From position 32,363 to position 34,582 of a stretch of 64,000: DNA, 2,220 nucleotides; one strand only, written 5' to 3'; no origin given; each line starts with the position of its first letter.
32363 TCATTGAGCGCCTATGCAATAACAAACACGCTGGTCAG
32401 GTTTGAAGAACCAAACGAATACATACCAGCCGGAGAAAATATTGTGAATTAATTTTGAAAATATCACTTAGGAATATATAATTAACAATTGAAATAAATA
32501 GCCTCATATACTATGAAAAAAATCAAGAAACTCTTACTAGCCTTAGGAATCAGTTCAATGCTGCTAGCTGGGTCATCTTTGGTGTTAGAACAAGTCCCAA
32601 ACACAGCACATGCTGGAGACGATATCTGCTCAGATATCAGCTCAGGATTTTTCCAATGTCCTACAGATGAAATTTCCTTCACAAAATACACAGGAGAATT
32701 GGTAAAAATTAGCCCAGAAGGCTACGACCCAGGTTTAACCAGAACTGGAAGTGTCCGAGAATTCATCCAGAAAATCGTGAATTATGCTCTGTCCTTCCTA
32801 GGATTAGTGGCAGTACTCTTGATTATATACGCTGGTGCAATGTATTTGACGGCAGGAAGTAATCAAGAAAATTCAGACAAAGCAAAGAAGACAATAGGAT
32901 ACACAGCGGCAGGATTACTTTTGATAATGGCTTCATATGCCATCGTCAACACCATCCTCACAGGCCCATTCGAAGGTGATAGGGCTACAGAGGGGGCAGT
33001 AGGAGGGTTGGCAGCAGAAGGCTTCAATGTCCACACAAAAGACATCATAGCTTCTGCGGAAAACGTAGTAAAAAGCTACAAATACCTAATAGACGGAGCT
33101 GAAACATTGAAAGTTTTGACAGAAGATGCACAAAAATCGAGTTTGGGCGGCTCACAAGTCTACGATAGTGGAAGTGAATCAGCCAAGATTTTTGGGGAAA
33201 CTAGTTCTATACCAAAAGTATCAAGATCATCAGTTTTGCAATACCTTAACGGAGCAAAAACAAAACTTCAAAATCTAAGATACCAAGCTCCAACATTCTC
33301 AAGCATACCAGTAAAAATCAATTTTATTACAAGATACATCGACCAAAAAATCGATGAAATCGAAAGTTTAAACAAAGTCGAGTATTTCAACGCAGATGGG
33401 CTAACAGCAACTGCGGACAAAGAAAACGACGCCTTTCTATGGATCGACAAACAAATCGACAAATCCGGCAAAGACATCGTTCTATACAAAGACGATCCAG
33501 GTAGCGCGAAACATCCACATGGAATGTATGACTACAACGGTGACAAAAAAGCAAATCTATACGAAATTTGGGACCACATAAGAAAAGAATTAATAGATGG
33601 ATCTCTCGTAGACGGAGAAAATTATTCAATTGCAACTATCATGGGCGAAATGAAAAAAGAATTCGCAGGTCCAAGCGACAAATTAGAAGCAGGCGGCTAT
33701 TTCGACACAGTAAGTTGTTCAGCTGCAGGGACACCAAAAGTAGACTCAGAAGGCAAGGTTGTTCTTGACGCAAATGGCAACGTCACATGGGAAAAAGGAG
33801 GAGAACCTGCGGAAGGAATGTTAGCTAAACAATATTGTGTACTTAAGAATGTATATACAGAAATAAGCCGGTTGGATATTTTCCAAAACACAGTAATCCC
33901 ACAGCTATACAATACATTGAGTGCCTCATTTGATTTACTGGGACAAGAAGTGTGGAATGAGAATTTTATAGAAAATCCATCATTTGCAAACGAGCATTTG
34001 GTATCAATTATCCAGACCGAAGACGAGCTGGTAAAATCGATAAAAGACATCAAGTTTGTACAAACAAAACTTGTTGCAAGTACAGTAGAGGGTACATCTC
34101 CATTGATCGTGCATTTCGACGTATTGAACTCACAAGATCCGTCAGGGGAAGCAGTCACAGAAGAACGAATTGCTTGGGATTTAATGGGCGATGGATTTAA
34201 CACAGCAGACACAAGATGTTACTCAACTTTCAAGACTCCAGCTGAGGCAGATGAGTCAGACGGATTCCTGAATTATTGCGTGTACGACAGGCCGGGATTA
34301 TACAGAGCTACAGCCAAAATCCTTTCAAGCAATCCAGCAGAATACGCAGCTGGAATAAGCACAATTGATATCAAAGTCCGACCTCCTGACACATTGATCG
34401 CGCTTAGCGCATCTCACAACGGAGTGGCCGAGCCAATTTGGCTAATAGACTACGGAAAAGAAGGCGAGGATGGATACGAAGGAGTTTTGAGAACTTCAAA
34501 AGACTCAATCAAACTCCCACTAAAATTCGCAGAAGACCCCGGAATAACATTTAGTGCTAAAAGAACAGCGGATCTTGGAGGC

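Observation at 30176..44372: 14-kb co-directional surface locus combining VirB2/TrbC-like pilin modules with giant PKD/Ig repeat proteins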

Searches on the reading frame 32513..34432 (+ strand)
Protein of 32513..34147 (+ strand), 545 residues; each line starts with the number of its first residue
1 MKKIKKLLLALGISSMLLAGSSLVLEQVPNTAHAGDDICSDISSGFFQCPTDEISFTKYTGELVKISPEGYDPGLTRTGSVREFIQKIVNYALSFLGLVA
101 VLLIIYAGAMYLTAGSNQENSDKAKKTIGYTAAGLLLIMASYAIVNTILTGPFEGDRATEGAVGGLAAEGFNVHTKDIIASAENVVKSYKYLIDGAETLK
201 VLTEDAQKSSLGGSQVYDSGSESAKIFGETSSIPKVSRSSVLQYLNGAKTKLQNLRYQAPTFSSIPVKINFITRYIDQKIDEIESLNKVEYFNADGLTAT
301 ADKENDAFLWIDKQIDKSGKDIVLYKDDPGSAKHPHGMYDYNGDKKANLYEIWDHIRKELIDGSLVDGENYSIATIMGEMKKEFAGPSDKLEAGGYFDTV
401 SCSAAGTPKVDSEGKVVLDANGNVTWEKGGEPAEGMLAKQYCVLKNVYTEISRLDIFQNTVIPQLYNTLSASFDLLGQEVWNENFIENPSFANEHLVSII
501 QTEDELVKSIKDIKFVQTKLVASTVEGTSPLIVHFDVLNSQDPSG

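Call 28: find_homologous_proteins(query=window:32513-34147:+, max_evalue=0.001)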
Query seq(545 aa) (545 aa): 2 proteins with E <= 0.001 among 8000 candidates.
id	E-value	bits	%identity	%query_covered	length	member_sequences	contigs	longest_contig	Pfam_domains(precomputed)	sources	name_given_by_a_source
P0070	1.0e-78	283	38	93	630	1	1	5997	PF18895.6,PF18911.7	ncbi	ncbi:MAG: PKD domain-containing protein, partial [Candidatus Gracilibacteria bacterium]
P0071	1.3e-20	92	44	13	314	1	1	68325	PF18895.6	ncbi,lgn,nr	ncbi:MAG: hypothetical protein PHU71_00535 [Candidatus Gracilibacteria bacterium]|nr:hypothetical pr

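Call 68: predict_structure(alignment_id=A5)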
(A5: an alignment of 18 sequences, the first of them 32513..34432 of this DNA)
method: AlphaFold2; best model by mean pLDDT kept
length: 640 residues; sequences in the alignment: 18
mean_pLDDT: 69.5   pTM: 0.57
mean pLDDT of the five models: 69.5, 68.5, 64.9, 64.5, 63.5
residues with pLDDT >= 90: 31; 70-90: 356; 50-70: 133; < 50: 120
segments of 3 or more residues with pLDDT < 50: 1-3, 16-36, 51-73, 75-78, 151-172, 227-231, 302-317, 329-338, 580-584, 638-640
pLDDT, mean of each block of 10 residues (from residue 1): 53 48 32 43 56 41 33 49 65 75 77 68 77 75 59 32 35 67 86 88 85 60 48 67 92 84 86 90 81 57 46 44 66 46 67 82 70 87 87 77 75 84 73 83 85 77 88 90 81 85 83 78 82 80 80 81 65 55 61 84 82 82 77 51
secondary structure, 60 per line:
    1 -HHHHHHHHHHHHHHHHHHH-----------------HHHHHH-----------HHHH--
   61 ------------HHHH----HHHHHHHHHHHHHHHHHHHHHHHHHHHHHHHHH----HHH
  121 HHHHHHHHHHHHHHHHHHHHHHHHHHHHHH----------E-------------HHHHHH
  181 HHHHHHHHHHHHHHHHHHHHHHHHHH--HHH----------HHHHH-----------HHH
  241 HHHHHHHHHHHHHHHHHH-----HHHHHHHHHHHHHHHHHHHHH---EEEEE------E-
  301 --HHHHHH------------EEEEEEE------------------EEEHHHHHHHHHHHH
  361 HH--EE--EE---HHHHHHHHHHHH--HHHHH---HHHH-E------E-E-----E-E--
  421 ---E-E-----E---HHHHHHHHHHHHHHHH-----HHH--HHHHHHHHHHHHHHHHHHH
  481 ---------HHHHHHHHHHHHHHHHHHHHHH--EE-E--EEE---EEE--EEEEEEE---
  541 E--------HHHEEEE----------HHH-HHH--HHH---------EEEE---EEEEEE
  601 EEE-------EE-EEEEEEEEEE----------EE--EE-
elements in order: H2-20 H38-43 H55-58 H73-76 H81-113 H118-150 H175-206 H222-226 H238-258 H264-284 E288-292 H303-308 E321-327 E346-348 H349-362 H374-385 H388-392 H396-399 H436-451 H462-480 H490-511 E520-522 E526-528 E531-537 E553-556 E588-591 E595-603 E614-623

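Call 71: fold_search(model_id=the predicted structure, library=pdb)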
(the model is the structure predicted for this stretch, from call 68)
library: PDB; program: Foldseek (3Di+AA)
matches with E <= 10: 240; with E <= 0.001: 0
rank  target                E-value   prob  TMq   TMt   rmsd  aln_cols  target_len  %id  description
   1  4xed                  2.0e-01  0.98  0.11  0.58   7.0       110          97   16  PKD domain of M14-like peptidase from Thermoplasmatales archaeon SCGC AB-540-F20 (released 2015-05-13)
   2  8s83_B                3.7e-01  0.90  0.10  0.46   6.8       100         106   12  Domains 3 and 6 of Sap S-layer protein from Bacillus anthracis (released 2024-11-20)
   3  8s83_A                4.6e-01  0.89  0.10  0.44   6.8       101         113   12  Domains 3 and 6 of Sap S-layer protein from Bacillus anthracis (released 2024-11-20)
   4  4apx_B                4.9e-01  0.28  0.08  0.19  10.5       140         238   10  CRYSTAL STRUCTURE OF MOUSE CADHERIN-23 EC1-2 AND PROTOCADHERIN-15 EC1- 2 FORM I (released 2012-11-07)
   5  4wiq                  7.8e-01  0.35  0.09  0.21   7.8       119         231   13  The structure of Murine alpha-Dystroglycan T190M mutant N-terminal domain. (released 2015-05-13)
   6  3q2w_A                7.8e-01  0.35  0.11  0.12   6.2       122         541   14  Crystal structure of mouse N-cadherin ectodomain (released 2011-02-23)
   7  2w1n                  8.2e-01  0.30  0.10  0.24  12.1       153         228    8  cohesin and fibronectin type-III double module construct from the Clostridium perfringens glycoside hydrolase GH84C (released 2009-02-03)
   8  5n30                  9.4e-01  0.35  0.09  0.22   7.7       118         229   14  Crystal structure of the V72I mutant of the mouse alpha-Dystroglycan N-terminal region (released 2017-11-01)
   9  2oxh_D                9.9e-01  0.77  0.11  0.50   6.5       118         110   10  The SOXYZ Complex of Paracoccus Pantotrophus (released 2007-05-22)
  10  6qvk_2A               9.9e-01  0.69  0.11  0.16   7.5       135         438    8  The cryo-EM structure of bacteriophage phi29 prohead (released 2019-06-12)
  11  5n4h                  9.9e-01  0.33  0.09  0.22   7.7       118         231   13  Crystal structure of the D109N mutant of the mouse alpha-Dystroglycan N-terminal region (released 2017-11-01)
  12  9jfu_R                1.0e+00  0.38  0.12  0.20  21.8       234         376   12  Cryo-EM structure of inactive GPR4 with NE52-QQ57 (released 2025-04-23)
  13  6qvk_1A               1.1e+00  0.80  0.12  0.18   5.6       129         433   10  The cryo-EM structure of bacteriophage phi29 prohead (released 2019-06-12)
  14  4aq8_C                1.1e+00  0.15  0.09  0.20   8.8       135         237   11  CRYSTAL STRUCTURE OF MOUSE CADHERIN-23 EC1-2 AND PROTOCADHERIN-15 EC1- 2 FORM II (released 2012-11-07)
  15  8f2o_n                1.2e+00  0.72  0.11  0.16   5.6       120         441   12  Phi-29 expanded, DNA-packaged fiberless prohead (released 2023-11-15)
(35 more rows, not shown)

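Call 89: find_encoding_contigs(protein=P0071, flank=10000, max_places=1)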
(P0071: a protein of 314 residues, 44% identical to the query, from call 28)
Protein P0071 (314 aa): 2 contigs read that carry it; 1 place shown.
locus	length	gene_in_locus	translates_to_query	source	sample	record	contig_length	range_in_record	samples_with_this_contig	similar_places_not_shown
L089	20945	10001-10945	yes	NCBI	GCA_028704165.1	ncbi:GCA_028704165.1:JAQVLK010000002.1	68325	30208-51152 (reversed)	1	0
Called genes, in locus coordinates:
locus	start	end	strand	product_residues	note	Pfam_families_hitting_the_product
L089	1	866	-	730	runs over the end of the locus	PF03477:ATP-cone, PF13597:NRDD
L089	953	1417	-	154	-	PF22811:Zn_ribbon_NrdR, PF03477:ATP-cone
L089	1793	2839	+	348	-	-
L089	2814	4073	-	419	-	PF02812:ELFV_dehydrog_N, PF00208:ELFV_dehydrog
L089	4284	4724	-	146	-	PF01475:FUR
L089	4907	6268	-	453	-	PF08529:NusA_N, PF00575:S1 (weak), PF13184:KH_NusA_1st, PF26594:KH_NusA_2nd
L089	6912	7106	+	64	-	-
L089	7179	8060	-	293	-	PF00924:MS_channel_2nd, PF21082:MS_channel_3rd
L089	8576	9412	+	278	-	PF00753:Lactamase_B, PF12706:Lactamase_B_2 (weak)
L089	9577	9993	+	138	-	PF18895:T4SS_pilin (weak)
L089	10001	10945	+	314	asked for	PF18895:T4SS_pilin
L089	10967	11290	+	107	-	PF18895:T4SS_pilin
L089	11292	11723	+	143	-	PF18895:T4SS_pilin (weak)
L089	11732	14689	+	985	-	PF18911:PKD_4, PF00801:PKD, PF18911:PKD_4, PF18911:PKD_4, PF00801:PKD, PF18911:PKD_4, PF00801:PKD, PF18911:PKD_4, +7 more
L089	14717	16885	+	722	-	PF18911:PKD_4, PF00801:PKD, PF18911:PKD_4, PF00801:PKD, PF18911:PKD_4, PF00801:PKD, PF18911:PKD_4, PF00801:PKD, +6 more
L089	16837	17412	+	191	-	PF18895:T4SS_pilin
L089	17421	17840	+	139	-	-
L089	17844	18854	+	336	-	PF04956:TrbC (faint), PF18895:T4SS_pilin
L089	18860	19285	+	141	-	-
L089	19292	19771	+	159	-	PF18895:T4SS_pilin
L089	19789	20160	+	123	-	PF18895:T4SS_pilin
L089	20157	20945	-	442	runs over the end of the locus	PF18073:Zn_ribbon_LapB, PF03796:DnaB_C (weak), PF06745:ATPase, PF23442:DUF7125 (weak), PF13401:AAA_22, PF13481:AAA_25, PF20720:nSTAND3 (weak), PF13541:ChlI, +4 more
